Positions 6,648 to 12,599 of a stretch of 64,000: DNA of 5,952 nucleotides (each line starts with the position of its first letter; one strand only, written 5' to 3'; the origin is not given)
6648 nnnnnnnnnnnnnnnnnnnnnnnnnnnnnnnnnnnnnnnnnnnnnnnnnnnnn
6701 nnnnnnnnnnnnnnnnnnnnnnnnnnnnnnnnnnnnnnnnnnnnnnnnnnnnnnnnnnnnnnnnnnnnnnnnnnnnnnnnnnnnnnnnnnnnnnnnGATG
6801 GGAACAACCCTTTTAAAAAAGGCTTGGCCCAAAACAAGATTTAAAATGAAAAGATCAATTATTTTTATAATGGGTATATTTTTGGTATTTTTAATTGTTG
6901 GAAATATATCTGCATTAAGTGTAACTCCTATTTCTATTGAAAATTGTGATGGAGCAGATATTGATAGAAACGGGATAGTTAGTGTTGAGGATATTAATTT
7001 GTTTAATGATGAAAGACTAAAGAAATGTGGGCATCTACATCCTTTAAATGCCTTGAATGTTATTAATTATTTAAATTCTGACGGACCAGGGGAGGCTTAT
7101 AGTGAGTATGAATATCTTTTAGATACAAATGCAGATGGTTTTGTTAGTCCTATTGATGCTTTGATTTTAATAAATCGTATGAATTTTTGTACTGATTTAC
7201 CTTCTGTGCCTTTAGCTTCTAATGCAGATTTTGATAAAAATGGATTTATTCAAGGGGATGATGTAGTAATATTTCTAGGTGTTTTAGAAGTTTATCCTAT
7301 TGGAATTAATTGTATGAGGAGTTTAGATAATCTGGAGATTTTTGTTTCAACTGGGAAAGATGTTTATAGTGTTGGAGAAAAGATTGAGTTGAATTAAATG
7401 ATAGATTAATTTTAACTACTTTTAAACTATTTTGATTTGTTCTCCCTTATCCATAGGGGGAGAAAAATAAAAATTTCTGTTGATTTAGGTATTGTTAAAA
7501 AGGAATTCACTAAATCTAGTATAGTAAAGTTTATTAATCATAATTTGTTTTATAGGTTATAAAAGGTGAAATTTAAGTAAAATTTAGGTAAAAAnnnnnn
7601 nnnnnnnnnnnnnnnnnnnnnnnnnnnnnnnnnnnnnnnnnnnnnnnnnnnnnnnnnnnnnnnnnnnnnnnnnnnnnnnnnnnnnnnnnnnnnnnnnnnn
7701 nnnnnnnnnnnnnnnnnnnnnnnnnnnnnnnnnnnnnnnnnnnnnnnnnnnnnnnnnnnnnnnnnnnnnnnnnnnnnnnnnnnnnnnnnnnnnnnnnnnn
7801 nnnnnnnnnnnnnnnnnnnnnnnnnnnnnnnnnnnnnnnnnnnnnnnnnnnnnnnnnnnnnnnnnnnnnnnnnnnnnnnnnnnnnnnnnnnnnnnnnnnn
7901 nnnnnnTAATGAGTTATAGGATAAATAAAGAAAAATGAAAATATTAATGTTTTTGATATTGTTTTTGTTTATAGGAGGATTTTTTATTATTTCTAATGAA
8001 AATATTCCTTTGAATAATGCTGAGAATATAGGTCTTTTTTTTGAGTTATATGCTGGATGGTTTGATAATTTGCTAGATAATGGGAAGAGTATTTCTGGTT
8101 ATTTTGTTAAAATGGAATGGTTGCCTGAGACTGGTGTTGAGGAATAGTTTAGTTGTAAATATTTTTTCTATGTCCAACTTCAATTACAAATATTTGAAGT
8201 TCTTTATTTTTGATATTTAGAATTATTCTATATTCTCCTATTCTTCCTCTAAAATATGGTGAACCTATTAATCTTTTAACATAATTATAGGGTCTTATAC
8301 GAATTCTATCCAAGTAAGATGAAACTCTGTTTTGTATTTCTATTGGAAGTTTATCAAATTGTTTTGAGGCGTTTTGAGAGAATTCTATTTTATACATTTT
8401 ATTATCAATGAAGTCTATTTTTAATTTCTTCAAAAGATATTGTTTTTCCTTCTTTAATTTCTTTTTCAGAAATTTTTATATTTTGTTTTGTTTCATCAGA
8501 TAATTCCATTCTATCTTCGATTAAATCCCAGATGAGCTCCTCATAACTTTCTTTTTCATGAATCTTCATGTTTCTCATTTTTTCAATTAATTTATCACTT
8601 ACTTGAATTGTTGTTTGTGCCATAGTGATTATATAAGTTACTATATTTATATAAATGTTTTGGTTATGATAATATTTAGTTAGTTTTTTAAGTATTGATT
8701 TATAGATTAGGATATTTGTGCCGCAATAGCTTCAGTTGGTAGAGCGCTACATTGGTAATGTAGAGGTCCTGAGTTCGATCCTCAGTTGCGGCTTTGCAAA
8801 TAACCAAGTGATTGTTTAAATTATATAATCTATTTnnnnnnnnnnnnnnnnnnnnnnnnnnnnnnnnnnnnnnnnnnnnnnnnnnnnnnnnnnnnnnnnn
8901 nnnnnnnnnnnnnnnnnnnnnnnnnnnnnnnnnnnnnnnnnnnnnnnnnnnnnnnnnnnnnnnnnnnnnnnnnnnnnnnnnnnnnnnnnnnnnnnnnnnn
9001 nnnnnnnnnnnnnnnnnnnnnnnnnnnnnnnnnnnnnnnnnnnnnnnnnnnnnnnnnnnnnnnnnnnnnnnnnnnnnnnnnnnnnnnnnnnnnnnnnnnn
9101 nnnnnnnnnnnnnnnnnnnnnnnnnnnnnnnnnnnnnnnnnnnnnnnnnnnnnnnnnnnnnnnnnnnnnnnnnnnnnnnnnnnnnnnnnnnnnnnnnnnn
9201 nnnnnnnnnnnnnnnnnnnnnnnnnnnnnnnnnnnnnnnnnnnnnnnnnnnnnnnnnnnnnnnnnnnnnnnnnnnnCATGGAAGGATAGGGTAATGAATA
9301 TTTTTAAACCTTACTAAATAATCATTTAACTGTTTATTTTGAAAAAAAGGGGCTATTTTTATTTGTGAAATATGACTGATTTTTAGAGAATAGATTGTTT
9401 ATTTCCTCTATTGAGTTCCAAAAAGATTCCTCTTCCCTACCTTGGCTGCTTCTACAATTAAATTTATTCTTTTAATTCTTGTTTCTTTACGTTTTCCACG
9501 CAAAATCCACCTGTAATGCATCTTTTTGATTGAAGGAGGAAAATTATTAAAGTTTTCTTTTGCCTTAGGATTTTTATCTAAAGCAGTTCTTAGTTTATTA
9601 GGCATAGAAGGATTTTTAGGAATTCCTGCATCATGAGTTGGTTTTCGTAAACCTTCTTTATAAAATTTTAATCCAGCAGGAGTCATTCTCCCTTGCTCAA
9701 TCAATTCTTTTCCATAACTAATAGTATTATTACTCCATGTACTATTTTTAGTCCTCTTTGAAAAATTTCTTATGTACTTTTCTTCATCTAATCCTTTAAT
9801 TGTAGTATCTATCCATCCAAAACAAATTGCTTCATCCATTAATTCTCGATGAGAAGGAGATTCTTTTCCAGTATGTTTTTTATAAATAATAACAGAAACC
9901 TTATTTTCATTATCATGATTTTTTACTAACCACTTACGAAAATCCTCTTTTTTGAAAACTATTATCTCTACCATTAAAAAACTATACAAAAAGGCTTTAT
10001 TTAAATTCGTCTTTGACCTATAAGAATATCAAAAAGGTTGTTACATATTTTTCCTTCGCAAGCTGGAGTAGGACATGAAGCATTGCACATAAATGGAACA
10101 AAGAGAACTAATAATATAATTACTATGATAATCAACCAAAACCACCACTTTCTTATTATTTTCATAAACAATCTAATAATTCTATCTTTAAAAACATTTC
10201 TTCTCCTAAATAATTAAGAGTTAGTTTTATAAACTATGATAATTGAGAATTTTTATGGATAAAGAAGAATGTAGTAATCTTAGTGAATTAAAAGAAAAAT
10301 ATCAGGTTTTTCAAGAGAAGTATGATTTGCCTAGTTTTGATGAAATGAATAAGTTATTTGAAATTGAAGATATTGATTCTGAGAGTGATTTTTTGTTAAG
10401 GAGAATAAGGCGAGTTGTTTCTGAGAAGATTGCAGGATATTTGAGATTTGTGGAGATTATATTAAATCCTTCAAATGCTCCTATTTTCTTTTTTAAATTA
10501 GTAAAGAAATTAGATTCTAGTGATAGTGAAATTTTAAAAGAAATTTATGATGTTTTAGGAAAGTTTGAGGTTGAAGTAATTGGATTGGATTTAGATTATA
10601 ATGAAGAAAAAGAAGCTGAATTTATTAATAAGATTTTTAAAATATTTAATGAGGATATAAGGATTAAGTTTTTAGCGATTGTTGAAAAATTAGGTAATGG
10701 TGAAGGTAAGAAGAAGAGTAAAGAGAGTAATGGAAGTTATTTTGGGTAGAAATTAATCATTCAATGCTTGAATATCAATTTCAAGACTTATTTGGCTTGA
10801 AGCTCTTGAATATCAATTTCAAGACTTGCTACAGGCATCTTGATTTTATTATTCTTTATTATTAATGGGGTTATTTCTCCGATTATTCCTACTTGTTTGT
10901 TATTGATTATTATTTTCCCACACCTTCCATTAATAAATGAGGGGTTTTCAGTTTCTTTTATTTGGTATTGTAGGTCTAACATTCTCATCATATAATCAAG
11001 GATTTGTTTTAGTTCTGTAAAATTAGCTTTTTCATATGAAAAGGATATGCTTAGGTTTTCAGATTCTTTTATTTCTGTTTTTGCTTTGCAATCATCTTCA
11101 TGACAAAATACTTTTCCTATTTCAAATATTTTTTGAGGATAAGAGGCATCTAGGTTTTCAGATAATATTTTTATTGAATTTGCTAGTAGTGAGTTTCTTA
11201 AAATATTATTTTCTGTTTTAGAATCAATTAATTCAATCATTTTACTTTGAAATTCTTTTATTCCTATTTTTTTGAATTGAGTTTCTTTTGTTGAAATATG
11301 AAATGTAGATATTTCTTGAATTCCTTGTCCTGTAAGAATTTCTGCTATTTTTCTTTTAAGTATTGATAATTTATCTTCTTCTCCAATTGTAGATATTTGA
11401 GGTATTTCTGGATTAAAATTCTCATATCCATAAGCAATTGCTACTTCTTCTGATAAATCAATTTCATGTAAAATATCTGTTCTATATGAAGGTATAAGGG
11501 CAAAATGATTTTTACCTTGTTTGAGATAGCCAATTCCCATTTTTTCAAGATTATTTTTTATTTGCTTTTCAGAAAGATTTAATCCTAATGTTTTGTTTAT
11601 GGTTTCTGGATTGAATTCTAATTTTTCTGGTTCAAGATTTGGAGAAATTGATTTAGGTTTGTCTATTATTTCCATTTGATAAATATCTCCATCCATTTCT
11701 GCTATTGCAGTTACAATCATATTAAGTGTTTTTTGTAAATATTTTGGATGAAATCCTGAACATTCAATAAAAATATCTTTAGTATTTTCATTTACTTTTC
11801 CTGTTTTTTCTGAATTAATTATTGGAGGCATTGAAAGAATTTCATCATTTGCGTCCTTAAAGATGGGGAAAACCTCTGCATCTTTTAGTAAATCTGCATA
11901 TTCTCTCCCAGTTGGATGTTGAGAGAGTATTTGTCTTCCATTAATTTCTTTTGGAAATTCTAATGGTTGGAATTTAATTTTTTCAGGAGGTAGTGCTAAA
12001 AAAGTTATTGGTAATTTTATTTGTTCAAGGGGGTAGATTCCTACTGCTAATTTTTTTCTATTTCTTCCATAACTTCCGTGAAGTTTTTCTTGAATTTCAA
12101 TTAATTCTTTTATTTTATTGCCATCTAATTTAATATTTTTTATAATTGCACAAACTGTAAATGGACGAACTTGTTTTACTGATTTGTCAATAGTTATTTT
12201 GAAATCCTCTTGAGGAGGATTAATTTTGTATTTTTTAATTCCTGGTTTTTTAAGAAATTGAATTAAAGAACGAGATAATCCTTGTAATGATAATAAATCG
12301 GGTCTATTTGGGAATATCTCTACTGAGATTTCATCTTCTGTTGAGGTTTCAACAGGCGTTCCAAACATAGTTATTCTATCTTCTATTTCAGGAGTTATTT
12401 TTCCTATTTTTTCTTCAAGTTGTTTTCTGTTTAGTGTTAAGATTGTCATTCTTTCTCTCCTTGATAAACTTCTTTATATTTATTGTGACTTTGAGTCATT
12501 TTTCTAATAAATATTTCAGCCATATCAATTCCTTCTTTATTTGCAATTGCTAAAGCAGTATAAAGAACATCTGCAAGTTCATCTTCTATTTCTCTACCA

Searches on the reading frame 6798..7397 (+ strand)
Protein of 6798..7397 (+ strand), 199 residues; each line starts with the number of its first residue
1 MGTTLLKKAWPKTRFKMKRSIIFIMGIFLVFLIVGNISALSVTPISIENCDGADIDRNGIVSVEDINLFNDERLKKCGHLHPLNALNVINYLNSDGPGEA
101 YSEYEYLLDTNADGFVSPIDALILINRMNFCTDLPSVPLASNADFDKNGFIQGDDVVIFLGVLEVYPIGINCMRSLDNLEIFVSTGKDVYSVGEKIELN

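Call 54: search_protein_families(library=pfam, proteins=[window:6798-7397:+], max_evalue=0.0001)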
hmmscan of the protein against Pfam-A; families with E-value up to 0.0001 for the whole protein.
window:6798-7397:+ (199 aa): 1 family
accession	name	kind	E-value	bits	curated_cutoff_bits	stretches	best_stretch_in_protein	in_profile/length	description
PF00404.24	Dockerin_1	-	3.4e-11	43.6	22.9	2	85-129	15-57/57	Dockerin type I domain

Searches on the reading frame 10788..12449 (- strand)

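Call 54: search_protein_families(library=pfam, proteins=[window:10788-12449:-], max_evalue=0.0001)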
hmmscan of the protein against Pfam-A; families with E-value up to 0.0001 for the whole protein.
window:10788-12449:- (553 aa): 5 families
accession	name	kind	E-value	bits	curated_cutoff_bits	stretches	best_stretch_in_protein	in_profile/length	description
PF17759.6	tRNA_synthFbeta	-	9.7e-35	120.4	22.4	1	349-547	5-214/214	Phenylalanyl tRNA synthetase beta chain CLM domain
PF03484.21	B5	-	4.1e-22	78.6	28.6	1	278-342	2-67/67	tRNA synthetase B5 domain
PF03483.22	B3_4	-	1e-06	28.9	29.3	1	193-241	89-135/174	B3/4 domain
PF01409.25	tRNA-synt_2d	-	7.9e-06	26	19.8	1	353-499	11-164/246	tRNA synthetases class II core domain (F)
PF18262.7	PhetRS_B1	-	8.2e-05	23.2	26.8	0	34-68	49-83/83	Phe-tRNA synthetase beta subunit B1 domain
